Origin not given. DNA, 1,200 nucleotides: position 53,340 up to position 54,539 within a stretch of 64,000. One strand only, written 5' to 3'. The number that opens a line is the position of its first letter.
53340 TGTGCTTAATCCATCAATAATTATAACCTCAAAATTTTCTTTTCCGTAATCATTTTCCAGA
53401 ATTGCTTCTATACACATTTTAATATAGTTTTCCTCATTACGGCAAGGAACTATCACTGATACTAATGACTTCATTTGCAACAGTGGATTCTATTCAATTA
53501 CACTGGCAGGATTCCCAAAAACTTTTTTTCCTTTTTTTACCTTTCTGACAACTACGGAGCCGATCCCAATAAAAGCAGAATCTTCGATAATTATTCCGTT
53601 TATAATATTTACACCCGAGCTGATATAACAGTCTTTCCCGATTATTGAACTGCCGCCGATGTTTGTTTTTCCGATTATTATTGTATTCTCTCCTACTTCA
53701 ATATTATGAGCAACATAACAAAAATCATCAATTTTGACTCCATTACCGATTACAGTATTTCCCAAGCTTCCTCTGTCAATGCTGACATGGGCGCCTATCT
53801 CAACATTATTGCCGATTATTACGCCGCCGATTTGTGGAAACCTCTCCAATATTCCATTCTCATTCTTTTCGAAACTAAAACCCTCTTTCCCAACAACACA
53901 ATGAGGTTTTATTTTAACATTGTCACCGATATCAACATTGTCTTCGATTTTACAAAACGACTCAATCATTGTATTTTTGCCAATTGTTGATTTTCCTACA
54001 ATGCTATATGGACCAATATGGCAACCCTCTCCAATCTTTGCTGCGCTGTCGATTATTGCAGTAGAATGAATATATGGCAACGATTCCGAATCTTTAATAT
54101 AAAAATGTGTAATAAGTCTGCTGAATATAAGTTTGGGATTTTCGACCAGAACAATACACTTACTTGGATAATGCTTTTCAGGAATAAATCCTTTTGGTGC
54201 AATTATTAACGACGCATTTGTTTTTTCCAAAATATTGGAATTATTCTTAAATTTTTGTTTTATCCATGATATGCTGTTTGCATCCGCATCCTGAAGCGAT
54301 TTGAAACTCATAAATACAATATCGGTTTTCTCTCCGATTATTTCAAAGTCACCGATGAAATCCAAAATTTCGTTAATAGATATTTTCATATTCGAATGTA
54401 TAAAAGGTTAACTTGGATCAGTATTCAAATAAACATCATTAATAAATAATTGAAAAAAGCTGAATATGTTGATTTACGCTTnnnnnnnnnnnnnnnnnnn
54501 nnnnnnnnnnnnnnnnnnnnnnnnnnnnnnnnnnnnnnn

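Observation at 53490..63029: ACP-dependent cassette predicted to build and attach an unusual N-acyl group to an amino sugar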

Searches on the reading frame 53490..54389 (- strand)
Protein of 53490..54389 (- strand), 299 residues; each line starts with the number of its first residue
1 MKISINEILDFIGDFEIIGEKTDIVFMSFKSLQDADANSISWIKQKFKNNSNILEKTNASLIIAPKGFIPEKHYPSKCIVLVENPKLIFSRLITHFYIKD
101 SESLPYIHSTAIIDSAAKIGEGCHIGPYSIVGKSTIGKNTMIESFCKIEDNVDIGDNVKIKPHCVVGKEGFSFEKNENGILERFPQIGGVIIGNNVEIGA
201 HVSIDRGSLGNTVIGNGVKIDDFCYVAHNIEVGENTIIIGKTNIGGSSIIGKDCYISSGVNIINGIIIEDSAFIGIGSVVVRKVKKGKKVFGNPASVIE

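Call 5: search_protein_families(library=pfam, proteins=[window:53490-54389:-], max_evalue=0.01)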
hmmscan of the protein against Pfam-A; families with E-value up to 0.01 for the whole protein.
window:53490-54389:- (299 aa): 8 families
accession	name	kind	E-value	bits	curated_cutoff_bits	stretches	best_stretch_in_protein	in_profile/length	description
PF00132.30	Hexapep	-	1.1e-28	98.1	27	3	134-168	2-36/36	Bacterial transferase hexapeptide (six repeats)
PF25084.1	LbH_EIF2B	-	8.1e-14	52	54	3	108-166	13-70/105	EIF2B subunit epsilon LbH domain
PF04613.19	LpxD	-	6.4e-07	29.6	30.8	1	27-94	5-69/70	UDP-3-O-[3-hydroxymyristoyl] glucosamine N-acyltransferase, LpxD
PF25087.1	GMPPB_C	-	5.2e-05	23.3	39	0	238-279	1-42/110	GMPPB C-terminal domain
PF24894.1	Hexapep_GlmU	-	0.00012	22.6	23.3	0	118-167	20-67/104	GlmU-like, C-terminal hexapeptide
PF21542.2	TetR_C_42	-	0.0055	17.5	27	0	71-108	54-91/101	Tetracyclin repressor-like, C-terminal domain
PF25247.1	LbH_GLGC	-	0.007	16.7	27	0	117-206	16-101/135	GLGC left-handed parallel beta-helix domain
PF21711.3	DCTN5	-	0.0086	16.2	40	0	88-166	75-146/182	Dynactin subunit 5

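Call 9: search_protein_families(library=ncbifam, proteins=[window:53490-54389:-], max_evalue=0.001)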
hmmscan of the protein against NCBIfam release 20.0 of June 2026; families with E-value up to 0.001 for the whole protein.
window:53490-54389:- (299 aa): 44 families (the best 25 are shown)
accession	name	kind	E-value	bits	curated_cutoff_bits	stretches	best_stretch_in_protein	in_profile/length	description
NF002060.0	PRK00892.1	subfamily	3.1e-76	256.7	207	2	106-296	121-313/345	UDP-3-O-(3-hydroxymyristoyl)glucosamine N-acyltransferase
TIGR01853.1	lipid_A_lpxD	equivalog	1.1e-55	188.8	242.5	1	21-296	13-303/325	UDP-3-O-(3-hydroxymyristoyl)glucosamine N-acyltransferase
TIGR03570.1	NeuD_NnaD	subfamily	5.5e-27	94.7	160.8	2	190-295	100-201/202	NeuD/PglB/VioB family sugar acetyltransferase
NF003657.0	PRK05289.1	equivalog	1.1e-25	90.3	226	1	106-295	5-190/264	acyl-ACP--UDP-N-acetylglucosamine O-acyltransferase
TIGR01852.1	lipid_A_lpxA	equivalog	1.3e-22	80.3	231.05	1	107-284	1-174/254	acyl-ACP--UDP-N-acetylglucosamine O-acyltransferase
NF010936.0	PRK14356.1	equivalog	7.3e-12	44.9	666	1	110-288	263-439/456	bifunctional UDP-N-acetylglucosamine diphosphorylase/glucosamine-1-phosphate N-acetyltransferase GlmU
NF041874.1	EPS_EpsC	equivalog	5.1e-11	42.6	150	1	188-298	60-164/168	serine O-acetyltransferase EpsC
NF010934.1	PRK14354.1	equivalog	2.5e-10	39.5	450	1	107-169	271-337/447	bifunctional UDP-N-acetylglucosamine diphosphorylase/glucosamine-1-phosphate N-acetyltransferase GlmU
TIGR01173.1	glmU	equivalog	2.9e-10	39.6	366.85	1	110-290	256-434/452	bifunctional UDP-N-acetylglucosamine diphosphorylase/glucosamine-1-phosphate N-acetyltransferase GlmU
NF050158.1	CarbAnhydGPos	equivalog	4.1e-10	39.6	250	1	188-298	26-140/172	gamma carbonic anhydrase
TIGR03308.1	phn_thr-fam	hypoth_equivalog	3.8e-09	36.7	201.65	1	249-298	110-159/204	phosphonate metabolim protein, transferase hexapeptide repeat family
NF010937.0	PRK14357.1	equivalog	4.1e-09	35.8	658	1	107-200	264-369/448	bifunctional UDP-N-acetylglucosamine diphosphorylase/glucosamine-1-phosphate N-acetyltransferase GlmU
TIGR03991.1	alt_bact_glmU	hypoth_equivalog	6e-09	35.7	225.3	1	190-257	181-247/394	UDP-N-acetylglucosamine diphosphorylase/glucosamine-1-phosphate N-acetyltransferase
NF007076.0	PRK09527.1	equivalog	8.3e-09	35.1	347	1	113-218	52-162/203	galactoside O-acetyltransferase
TIGR01172.1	cysE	equivalog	1.3e-08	35.1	210.65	1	189-295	61-161/162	serine O-acetyltransferase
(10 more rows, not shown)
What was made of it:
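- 53490..54389 (-): Short LpxD-like N-acyltransferase (299 aa), the downstream bookend. NF002060 at 256.7 bits (cut-off 207), but the equivalog TIGR01853 at 188.8 is below its cut-off of 242.5 (call 9).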

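Call 15: find_homologous_proteins(query=window:53490-54389:-, max_evalue=1e-10)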
Query window:53490-54389:- (299 aa): 6263 proteins with E <= 1e-10 among 8000 candidates; the best 120 are listed.
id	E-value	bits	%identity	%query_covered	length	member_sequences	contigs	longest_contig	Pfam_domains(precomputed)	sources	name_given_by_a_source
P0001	1.2e-176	604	94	100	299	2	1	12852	PF00132.31,PF04613.20,PF25087.2,PF25084.2,PF24894.2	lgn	-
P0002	6.9e-167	572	90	100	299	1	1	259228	PF00132.31,PF04613.20,PF25087.2,PF25247.2,PF25084.2,PF24894.2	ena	-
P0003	2.9e-141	488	76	100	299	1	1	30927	PF14602.13,PF00132.31,PF25087.2,PF25084.2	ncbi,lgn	-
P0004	1.9e-129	449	70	100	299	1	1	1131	PF00132.31,PF04613.20,PF25087.2,PF25084.2,PF24894.2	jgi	jgi:UDP-3-O-[3-hydroxymyristoyl] glucosamine N-acyltransferase LpxD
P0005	1.2e-108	381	61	100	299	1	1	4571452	PF14602.13,PF00132.31,PF25087.2,PF25084.2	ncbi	-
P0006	4.8e-104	366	59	100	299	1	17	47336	PF14602.13,PF00132.31,PF04613.20,PF25087.2,PF25084.2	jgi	jgi:UDP-3-O-[3-hydroxymyristoyl] glucosamine N-acyltransferase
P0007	8.6e-76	273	49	97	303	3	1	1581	PF14602.13,PF00132.31,PF25087.2,PF25084.2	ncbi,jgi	-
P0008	5.4e-71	257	44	99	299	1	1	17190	PF14602.13,PF00132.31,PF25087.2,PF25084.2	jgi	jgi:UDP-3-O-[3-hydroxymyristoyl] glucosamine N-acyltransferase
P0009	6.3e-70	254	43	100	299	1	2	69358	PF14602.13,PF00132.31,PF04613.20,PF25087.2,PF25084.2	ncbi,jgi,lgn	-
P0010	4.4e-69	251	44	99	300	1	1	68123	PF14602.13,PF00132.31,PF25087.2,PF25084.2,PF24894.2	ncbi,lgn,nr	ncbi:MAG: UDP-3-O-(3-hydroxymyristoyl)glucosamine N-acyltransferase [Bacteroidales bacterium]|nr:UDP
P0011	1.2e-68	250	46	97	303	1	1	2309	PF14602.13,PF00132.31,PF25087.2,PF25084.2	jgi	jgi:UDP-3-O-[3-hydroxymyristoyl] glucosamine N-acyltransferase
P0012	2.1e-68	249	46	97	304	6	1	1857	PF00132.31,PF25087.2,PF25084.2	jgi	-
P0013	1.2e-67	246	46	99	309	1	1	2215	PF14602.13,PF00132.31,PF04613.20,PF25087.2,PF25084.2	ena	-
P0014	2.3e-65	239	46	92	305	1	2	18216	PF14602.13,PF00132.31,PF04613.20,PF25087.2,PF25084.2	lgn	-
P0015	1.0e-64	237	43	99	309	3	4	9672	PF14602.13,PF00132.31,PF04613.20,PF25087.2,PF25084.2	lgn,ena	-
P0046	1.6e-55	207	39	94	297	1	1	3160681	PF14602.13,PF00132.31,PF04613.20,PF25087.2,PF25084.2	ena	-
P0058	3.7e-53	199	35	100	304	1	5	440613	PF14602.13,PF00132.31,PF25087.2,PF25084.2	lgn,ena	-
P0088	6.5e-50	188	38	95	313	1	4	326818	PF14602.13,PF00132.31,PF04613.20,PF25087.2,PF25084.2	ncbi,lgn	-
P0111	3.3e-48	183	40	88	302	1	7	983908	PF00132.31,PF04613.20,PF25087.2,PF25084.2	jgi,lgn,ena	jgi:UDP-3-O-[3-hydroxymyristoyl] glucosamine N-acyltransferase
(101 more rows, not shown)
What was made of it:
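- Sources name its homologues LpxD (call 15).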

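Call 17: find_encoding_contigs(protein=P0005, flank=10000, max_places=2)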
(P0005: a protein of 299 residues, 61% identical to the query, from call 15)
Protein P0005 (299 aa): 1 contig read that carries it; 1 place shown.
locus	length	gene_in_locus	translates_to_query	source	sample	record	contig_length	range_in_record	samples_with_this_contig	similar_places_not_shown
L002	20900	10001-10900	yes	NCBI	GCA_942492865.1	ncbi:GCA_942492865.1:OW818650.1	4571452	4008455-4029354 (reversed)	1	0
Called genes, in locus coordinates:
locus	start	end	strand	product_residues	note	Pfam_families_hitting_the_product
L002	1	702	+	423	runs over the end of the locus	PF19863:DUF6337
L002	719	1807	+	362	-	PF00535:Glycos_transf_2, PF13641:Glyco_tranf_2_3 (faint), PF00535:Glycos_transf_2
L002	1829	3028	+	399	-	PF00534:Glycos_transf_1, PF13692:Glyco_trans_1_4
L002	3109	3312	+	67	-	PF00534:Glycos_transf_1 (weak)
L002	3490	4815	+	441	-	PF18962:Por_Secre_tail, PF09603:Fib_succ_major, PF26707:DUF8237 (faint)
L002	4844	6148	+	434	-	PF18962:Por_Secre_tail, PF09603:Fib_succ_major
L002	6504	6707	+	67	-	-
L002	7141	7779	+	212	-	PF02585:PIG-L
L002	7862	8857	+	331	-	PF08545:ACP_syn_III, PF08541:ACP_syn_III_C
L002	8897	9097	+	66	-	-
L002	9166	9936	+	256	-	PF00106:adh_short, PF01370:Epimerase (weak), PF08659:KR, PF13561:adh_short_C2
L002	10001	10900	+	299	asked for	PF25084:LbH_EIF2B (weak), PF25087:GMPPB_C, PF00132:Hexapep, PF14602:Hexapep_2 (weak), PF25087:GMPPB_C (weak)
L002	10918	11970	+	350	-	PF00535:Glycos_transf_2, PF13641:Glyco_tranf_2_3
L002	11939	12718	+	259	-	PF13489:Methyltransf_23, PF01209:Ubie_methyltran, PF02353:CMAS (weak), PF09445:Methyltransf_15 (weak), PF13649:Methyltransf_25, PF13847:Methyltransf_31, PF08241:Methyltransf_11, PF08242:Methyltransf_12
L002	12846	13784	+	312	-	PF00676:E1_dh, PF13292:DXP_synthase_N (weak)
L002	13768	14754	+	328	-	PF02779:Transket_pyr, PF02780:Transketolase_C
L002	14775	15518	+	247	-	PF02397:Bac_transf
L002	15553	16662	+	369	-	PF00155:Aminotran_1_2, PF01041:DegT_DnrJ_EryC1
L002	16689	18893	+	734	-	-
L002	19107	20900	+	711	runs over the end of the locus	-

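Call 18: find_encoding_contigs(protein=P0010, flank=10000, max_places=2)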
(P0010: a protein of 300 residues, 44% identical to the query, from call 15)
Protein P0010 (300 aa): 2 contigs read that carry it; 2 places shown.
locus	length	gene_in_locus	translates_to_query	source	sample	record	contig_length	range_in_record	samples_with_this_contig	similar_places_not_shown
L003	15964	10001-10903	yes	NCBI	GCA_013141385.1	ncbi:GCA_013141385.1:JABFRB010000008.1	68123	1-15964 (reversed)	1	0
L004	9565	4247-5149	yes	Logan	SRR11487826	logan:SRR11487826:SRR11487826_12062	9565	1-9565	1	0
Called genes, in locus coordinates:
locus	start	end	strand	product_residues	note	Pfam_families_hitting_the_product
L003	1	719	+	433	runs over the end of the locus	PF01943:Polysacc_synt, PF13440:Polysacc_synt_3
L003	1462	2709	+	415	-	-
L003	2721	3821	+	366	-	PF13439:Glyco_transf_4 (weak), PF00534:Glycos_transf_1, PF13692:Glyco_trans_1_4, PF26337:Gtf3_C (weak), PF13524:Glyco_trans_1_2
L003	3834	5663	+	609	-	PF13522:GATase_6, PF13537:GATase_7, PF00733:Asn_synthase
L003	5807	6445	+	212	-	PF02585:PIG-L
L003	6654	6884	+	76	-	-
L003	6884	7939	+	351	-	PF08545:ACP_syn_III, PF08541:ACP_syn_III_C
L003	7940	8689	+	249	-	PF23441:SDR (faint), PF00106:adh_short, PF01370:Epimerase, PF08659:KR, PF13561:adh_short_C2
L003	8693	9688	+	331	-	PF00195:Chal_sti_synt_N (weak), PF08545:ACP_syn_III, PF08541:ACP_syn_III_C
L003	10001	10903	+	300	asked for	PF24894:Hexapep_GlmU (faint), PF25084:LbH_EIF2B (weak), PF25087:GMPPB_C (weak), PF00132:Hexapep, PF25084:LbH_EIF2B (weak), PF25087:GMPPB_C, PF25084:LbH_EIF2B (weak), PF00132:Hexapep (weak), +1 more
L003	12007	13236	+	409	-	PF13439:Glyco_transf_4, PF13579:Glyco_trans_4_4 (weak), PF00534:Glycos_transf_1, PF13692:Glyco_trans_1_4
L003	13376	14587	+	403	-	PF00155:Aminotran_1_2, PF01041:DegT_DnrJ_EryC1, PF01053:Cys_Met_Meta_PP (weak), PF01041:DegT_DnrJ_EryC1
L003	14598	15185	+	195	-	PF02397:Bac_transf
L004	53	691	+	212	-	PF02585:PIG-L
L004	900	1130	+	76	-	-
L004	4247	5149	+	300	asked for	PF24894:Hexapep_GlmU (faint), PF25084:LbH_EIF2B (weak), PF25087:GMPPB_C (weak), PF00132:Hexapep, PF25084:LbH_EIF2B (weak), PF25087:GMPPB_C, PF25084:LbH_EIF2B (weak), PF00132:Hexapep (weak), +1 more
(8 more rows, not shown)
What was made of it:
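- PIG-L and the LpxD-like gene flank KAS/ACP/SDR in L002 and L003 (calls 17, 18).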

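Call 37: search_solved_structures(query=window:53493-54389:-, max_evalue=1e-10)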
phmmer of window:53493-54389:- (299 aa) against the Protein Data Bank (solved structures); distinct sequences matched with E-value up to 1e-10: 12.
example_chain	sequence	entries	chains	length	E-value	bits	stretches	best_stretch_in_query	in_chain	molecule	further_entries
4e75_A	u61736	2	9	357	4.1e-41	144.5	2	136-285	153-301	UDP-3-O-acylglucosamine N-acyltransferase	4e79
6uec_A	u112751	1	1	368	3.4e-37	131.6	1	109-285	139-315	UDP-3-O-acylglucosamine N-acyltransferase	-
6ued_A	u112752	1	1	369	3.4e-37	131.6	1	109-285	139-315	UDP-3-O-acylglucosamine N-acyltransferase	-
3pmo_A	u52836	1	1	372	3.5e-37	131.6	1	109-285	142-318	UDP-3-O-[3-hydroxymyristoyl] glucosamine N-acyltransferase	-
3eh0_A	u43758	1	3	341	3.4e-33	118.5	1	108-282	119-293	UDP-3-O-[3-hydroxymyristoyl] glucosamine N-acyltransferase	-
4ihg_A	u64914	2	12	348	3.7e-33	118.3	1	108-282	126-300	UDP-3-O-(3-hydroxymyristoyl)glucosamine N-acyltransferase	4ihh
6p83_A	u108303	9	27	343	3.9e-33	118.3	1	108-282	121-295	UDP-3-O-(3-hydroxymyristoyl)glucosamine N-acyltransferase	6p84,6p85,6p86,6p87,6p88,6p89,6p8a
4ihf_A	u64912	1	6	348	8.9e-32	113.8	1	108-282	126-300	UDP-3-O-(3-hydroxymyristoyl)glucosamine N-acyltransferase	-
2iu8_A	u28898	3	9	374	2.2e-29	106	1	112-284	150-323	UDP-3-O-[3-HYDROXYMYRISTOYL] GLUCOSAMINE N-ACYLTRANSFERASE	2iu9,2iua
3t57_A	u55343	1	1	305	3.3e-12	49.6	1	100-295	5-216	UDP-N-acetylglucosamine O-acyltransferase domain-containing protein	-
5jxx_A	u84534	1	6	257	4.9e-12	49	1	107-296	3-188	Acyl-[acyl-carrier-protein]--UDP-N-acetylglucosamine O-acyltransferase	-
3r0s_A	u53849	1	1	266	3.8e-11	46.1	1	103-265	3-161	Acyl-[acyl-carrier-protein]--UDP-N-acetylglucosamine O-acyltransferase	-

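Call 46: find_encoding_contigs(protein=P0008, flank=10000, max_places=1)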
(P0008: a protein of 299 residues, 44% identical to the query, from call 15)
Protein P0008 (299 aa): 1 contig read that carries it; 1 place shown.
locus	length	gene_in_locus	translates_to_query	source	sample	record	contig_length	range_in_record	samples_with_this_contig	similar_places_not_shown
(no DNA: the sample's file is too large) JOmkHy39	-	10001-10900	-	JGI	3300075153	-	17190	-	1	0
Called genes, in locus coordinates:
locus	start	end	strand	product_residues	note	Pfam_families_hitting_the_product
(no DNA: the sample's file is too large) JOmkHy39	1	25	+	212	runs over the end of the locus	PF02585:PIG-L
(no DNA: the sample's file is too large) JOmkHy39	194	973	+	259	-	PF00551:Formyl_trans_N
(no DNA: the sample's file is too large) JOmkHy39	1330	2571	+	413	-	PF00155:Aminotran_1_2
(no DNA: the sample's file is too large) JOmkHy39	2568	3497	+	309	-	PF00389:2-Hacid_dh, PF02826:2-Hacid_dh_C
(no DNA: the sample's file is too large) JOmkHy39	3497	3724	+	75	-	PF00550:PP-binding (weak)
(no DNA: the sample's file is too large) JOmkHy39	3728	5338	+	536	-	PF00501:AMP-binding, PF13193:AMP-binding_C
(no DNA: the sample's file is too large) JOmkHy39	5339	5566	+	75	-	PF00550:PP-binding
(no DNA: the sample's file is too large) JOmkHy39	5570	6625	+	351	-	PF08545:ACP_syn_III, PF08541:ACP_syn_III_C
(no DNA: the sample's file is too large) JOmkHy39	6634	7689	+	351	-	PF08545:ACP_syn_III, PF08541:ACP_syn_III_C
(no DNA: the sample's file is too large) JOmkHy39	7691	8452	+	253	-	PF00106:adh_short, PF08659:KR, PF13561:adh_short_C2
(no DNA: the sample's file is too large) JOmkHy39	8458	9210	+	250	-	PF00106:adh_short, PF08659:KR, PF23441:SDR, PF01370:Epimerase, PF13561:adh_short_C2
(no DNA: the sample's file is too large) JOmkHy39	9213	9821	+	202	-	PF00753:Lactamase_B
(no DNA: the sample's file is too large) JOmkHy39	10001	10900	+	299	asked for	PF25087:GMPPB_C (weak), PF00132:Hexapep, PF14602:Hexapep_2 (faint), PF25084:LbH_EIF2B (weak), PF25087:GMPPB_C (weak), PF00132:Hexapep (weak)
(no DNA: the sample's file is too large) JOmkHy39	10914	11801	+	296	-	?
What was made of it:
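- They flank a rearranged version of the window's block in a JGI contig (call 46).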

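Call 47: find_encoding_contigs(protein=P0088, flank=10000, max_places=1)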
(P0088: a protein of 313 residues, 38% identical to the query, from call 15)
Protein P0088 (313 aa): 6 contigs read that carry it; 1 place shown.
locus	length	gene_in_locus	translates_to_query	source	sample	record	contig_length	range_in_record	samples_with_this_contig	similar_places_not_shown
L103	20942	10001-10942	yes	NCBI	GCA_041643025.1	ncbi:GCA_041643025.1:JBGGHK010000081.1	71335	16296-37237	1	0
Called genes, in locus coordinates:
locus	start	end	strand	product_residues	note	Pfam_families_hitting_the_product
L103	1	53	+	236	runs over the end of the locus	PF13489:Methyltransf_23 (weak)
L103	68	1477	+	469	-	-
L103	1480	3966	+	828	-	PF16889:Hepar_II_III_N, PF07940:Hepar_II_III_C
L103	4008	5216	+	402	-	PF00534:Glycos_transf_1, PF13692:Glyco_trans_1_4, PF13524:Glyco_trans_1_2 (weak)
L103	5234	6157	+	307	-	PF01073:3Beta_HSD, PF01370:Epimerase, PF02719:Polysacc_synt_2, PF04321:RmlD_sub_bind, PF13460:NAD_binding_10 (weak), PF16363:GDP_Man_Dehyd, PF07993:NAD_binding_4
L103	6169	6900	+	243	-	-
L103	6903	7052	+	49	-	-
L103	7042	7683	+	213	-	PF02585:PIG-L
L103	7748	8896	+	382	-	PF00108:Thiolase_N, PF02803:Thiolase_C, PF22691:Thiolase_C_1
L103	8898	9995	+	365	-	PF01210:NAD_Gly3P_dh_N (weak), PF02737:3HCDH_N, PF03446:NAD_binding_2, PF03807:F420_oxidored (weak), PF00725:3HCDH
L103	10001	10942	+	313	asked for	PF04613:LpxD, PF25084:LbH_EIF2B, PF25087:GMPPB_C (faint), PF00132:Hexapep (weak), PF14602:Hexapep_2 (faint), PF00132:Hexapep, PF25084:LbH_EIF2B (weak), PF00132:Hexapep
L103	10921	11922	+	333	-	PF00535:Glycos_transf_2, PF10111:Glyco_tranf_2_2 (weak), PF13641:Glyco_tranf_2_3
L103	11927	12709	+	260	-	PF06325:PrmA, PF01209:Ubie_methyltran, PF13489:Methyltransf_23, PF01170:UPF0020, PF02353:CMAS, PF13847:Methyltransf_31, PF08241:Methyltransf_11, PF08242:Methyltransf_12, +6 more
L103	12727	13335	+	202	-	PF02397:Bac_transf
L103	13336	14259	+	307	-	PF00248:Aldo_ket_red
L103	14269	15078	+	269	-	PF00456:Transketolase_N, PF13292:DXP_synthase_N (faint), PF02775:TPP_enzyme_C (weak)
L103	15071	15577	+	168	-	PF02779:Transket_pyr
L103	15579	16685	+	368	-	PF00155:Aminotran_1_2, PF01041:DegT_DnrJ_EryC1, PF00266:Aminotran_5 (weak), PF01212:Beta_elim_lyase (weak)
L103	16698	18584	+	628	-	PF13727:CoA_binding_3, PF01073:3Beta_HSD (weak), PF01370:Epimerase, PF02719:Polysacc_synt_2, PF04321:RmlD_sub_bind, PF16363:GDP_Man_Dehyd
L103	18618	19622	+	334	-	PF13807:GNVR (faint), PF02706:Wzz (weak)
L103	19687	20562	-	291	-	PF01634:HisG, PF08029:HisG_C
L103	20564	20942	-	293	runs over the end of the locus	PF01634:HisG, PF08029:HisG_C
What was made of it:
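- They flank thiolase plus 3-hydroxyacyl-CoA dehydrogenase in L103 (call 47).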

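Call 48: find_encoding_contigs(protein=P0111, flank=10000, max_places=1)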
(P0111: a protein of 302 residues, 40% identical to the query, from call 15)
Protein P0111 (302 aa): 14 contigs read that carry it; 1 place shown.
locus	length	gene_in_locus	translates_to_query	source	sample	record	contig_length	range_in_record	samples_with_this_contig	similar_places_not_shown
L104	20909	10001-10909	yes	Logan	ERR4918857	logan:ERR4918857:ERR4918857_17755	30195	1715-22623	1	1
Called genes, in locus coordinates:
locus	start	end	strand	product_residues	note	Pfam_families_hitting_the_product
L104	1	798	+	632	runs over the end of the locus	PF13522:GATase_6, PF13537:GATase_7, PF00733:Asn_synthase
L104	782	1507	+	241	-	PF17836:PglD_N (weak), PF00132:Hexapep (faint), PF25084:LbH_EIF2B (weak), PF25087:GMPPB_C (faint)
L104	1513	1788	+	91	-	-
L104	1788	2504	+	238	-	PF00106:adh_short, PF13561:adh_short_C2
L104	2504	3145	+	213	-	PF00753:Lactamase_B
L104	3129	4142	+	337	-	PF08392:FAE1_CUT1_RppA (weak), PF08545:ACP_syn_III, PF08541:ACP_syn_III_C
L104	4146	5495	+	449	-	PF00501:AMP-binding, PF13193:AMP-binding_C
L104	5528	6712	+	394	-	-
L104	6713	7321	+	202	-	PF00117:GATase, PF01174:SNO (weak)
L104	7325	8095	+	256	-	PF00977:His_biosynth, PF04131:NanE (faint), PF03060:NMO (faint), PF01207:Dus (weak)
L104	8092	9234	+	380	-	PF13415:Beta-prop_FBX42, PF24681:Kelch_KLHDC2_KLHL20_DRC7, PF01344:Kelch_1 (faint), PF24681:Kelch_KLHDC2_KLHL20_DRC7, PF24981:Beta-prop_ATRN-LZTR1 (weak), PF13415:Beta-prop_FBX42, PF24681:Kelch_KLHDC2_KLHL20_DRC7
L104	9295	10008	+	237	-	-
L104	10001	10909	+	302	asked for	PF04613:LpxD (weak), PF25084:LbH_EIF2B (weak), PF25087:GMPPB_C (weak), PF00132:Hexapep (weak), PF25087:GMPPB_C (weak), PF00132:Hexapep (weak)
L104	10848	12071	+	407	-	PF00534:Glycos_transf_1, PF13692:Glyco_trans_1_4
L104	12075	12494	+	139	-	PF13669:Glyoxalase_4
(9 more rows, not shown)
